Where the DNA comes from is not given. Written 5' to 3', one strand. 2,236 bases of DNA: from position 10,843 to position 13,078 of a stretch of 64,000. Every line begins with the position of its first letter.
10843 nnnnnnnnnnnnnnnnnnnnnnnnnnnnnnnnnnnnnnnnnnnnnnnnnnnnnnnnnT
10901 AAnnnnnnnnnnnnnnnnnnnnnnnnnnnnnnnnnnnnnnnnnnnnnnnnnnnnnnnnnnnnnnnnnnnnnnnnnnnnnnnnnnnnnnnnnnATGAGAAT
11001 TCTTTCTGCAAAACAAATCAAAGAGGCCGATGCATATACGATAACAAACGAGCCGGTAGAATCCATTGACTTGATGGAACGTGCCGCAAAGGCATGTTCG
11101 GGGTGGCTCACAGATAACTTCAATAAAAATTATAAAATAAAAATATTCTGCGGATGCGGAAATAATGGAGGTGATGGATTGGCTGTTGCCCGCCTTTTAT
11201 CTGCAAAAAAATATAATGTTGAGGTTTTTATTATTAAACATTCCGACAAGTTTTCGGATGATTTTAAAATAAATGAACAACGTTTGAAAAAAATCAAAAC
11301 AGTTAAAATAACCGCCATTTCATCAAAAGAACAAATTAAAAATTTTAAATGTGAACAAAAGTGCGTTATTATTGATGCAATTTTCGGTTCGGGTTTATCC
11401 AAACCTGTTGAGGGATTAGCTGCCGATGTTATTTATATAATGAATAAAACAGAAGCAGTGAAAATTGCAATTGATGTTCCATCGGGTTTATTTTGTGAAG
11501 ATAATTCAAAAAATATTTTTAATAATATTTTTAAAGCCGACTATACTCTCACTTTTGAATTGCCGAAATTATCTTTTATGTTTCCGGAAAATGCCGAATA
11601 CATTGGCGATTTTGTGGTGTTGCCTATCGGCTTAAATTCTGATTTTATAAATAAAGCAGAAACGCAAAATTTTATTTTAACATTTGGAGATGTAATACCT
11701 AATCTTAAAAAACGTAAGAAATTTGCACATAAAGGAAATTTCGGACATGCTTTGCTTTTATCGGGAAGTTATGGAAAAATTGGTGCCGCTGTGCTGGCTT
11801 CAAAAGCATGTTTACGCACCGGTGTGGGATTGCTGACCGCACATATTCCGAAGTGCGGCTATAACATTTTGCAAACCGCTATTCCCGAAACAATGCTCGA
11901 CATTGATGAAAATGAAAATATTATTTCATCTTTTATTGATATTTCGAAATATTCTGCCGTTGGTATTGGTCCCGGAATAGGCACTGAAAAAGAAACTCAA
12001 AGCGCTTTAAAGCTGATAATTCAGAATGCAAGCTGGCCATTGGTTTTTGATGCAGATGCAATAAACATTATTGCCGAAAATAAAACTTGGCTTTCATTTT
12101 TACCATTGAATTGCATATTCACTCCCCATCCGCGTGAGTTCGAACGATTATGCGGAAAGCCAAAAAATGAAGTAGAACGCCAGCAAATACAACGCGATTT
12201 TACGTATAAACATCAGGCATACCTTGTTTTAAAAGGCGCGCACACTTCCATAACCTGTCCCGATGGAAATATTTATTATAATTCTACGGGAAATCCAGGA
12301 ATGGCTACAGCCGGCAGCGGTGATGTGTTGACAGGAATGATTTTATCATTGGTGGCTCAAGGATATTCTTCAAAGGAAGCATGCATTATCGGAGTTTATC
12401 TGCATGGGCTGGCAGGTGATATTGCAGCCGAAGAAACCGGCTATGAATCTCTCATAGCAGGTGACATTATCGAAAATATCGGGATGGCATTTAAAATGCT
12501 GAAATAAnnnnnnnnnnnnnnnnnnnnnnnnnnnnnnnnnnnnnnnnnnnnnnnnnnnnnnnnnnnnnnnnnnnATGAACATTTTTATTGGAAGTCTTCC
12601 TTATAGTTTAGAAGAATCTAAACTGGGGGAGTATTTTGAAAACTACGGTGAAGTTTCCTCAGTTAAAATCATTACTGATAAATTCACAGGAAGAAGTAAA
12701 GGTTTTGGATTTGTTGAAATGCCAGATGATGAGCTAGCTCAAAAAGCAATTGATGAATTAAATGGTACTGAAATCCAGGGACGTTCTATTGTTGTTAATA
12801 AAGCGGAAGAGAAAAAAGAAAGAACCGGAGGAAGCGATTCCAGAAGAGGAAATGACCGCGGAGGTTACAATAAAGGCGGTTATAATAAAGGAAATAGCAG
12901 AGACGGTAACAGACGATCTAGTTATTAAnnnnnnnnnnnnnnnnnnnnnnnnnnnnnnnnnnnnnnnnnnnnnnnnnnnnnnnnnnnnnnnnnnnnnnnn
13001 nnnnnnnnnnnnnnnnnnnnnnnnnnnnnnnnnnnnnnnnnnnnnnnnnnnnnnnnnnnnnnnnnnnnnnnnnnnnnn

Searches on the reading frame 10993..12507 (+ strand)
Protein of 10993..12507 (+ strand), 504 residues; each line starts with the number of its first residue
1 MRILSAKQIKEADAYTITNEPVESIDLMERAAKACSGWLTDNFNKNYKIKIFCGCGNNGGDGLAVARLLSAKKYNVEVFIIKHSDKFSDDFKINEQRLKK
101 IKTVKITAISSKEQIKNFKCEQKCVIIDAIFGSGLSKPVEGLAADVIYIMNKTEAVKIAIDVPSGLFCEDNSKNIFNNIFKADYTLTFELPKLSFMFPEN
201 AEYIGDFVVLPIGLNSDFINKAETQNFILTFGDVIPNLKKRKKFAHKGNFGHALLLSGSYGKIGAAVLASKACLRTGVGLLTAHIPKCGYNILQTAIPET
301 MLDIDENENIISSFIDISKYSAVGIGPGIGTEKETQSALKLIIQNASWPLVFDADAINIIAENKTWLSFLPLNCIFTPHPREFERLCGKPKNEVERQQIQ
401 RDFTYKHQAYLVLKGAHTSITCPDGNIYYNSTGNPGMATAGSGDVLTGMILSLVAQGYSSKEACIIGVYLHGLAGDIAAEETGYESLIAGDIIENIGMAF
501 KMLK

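Call 57: search_protein_families(library=pfam, proteins=[window:10993-12507:+], max_evalue=0.00001)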
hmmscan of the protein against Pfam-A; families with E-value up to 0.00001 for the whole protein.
window:10993-12507:+ (504 aa): 2 families
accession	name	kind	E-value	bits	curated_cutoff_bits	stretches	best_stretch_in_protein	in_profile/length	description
PF01256.23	Carb_kinase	-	1.2e-56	192.3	27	1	254-495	2-239/242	NAD(P)H-hydrate dehydratase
PF03853.21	YjeF_N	-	5.9e-42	143.9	24.9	1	26-193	3-168/169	YjeF-related protein N-terminus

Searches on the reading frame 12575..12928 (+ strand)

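Call 58: search_protein_families(library=pfam, proteins=[window:12575-12928:+], max_evalue=0.00001)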
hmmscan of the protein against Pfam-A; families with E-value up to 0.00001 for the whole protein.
window:12575-12928:+ (117 aa): 1 family
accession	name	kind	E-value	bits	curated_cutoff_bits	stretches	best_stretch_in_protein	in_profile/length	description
PF00076.28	RRM_1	-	7.6e-24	83.8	20.7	1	3-72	1-69/70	RNA recognition motif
